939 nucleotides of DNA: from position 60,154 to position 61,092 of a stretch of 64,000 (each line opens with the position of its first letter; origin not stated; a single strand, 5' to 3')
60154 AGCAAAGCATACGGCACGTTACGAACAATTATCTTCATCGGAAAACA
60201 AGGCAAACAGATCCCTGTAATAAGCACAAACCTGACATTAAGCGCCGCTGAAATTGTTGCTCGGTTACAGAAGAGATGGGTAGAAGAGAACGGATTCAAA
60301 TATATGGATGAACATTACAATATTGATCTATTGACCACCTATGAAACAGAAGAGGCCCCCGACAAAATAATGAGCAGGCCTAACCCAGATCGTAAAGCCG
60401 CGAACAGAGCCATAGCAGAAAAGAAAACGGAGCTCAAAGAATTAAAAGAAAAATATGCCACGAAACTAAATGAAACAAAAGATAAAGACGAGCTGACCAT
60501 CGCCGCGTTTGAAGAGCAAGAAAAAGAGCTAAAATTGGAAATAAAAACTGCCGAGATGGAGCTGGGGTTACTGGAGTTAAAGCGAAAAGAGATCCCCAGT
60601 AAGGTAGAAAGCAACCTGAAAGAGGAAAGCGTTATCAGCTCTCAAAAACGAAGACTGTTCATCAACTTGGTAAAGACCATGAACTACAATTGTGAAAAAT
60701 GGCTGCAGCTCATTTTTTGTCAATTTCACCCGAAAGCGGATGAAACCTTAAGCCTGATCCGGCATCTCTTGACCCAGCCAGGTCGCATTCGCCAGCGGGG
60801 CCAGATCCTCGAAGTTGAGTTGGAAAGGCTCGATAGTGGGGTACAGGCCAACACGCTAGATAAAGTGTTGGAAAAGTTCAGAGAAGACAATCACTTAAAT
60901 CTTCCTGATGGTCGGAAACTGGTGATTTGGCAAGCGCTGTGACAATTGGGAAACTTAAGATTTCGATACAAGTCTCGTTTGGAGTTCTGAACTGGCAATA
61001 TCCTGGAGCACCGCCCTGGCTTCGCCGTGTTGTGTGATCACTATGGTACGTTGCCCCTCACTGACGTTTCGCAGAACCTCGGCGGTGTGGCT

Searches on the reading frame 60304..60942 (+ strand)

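Call 40: search_protein_families(library=pfam, proteins=[window:60304-60942:+])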
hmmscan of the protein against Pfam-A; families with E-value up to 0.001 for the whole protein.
window:60304-60942:+ (212 aa): 1 family
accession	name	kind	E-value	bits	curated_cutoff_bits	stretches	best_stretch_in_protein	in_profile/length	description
PF21804.3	Transposase_29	-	8.2e-06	24.8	27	1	1-157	348-505/562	Transposase protein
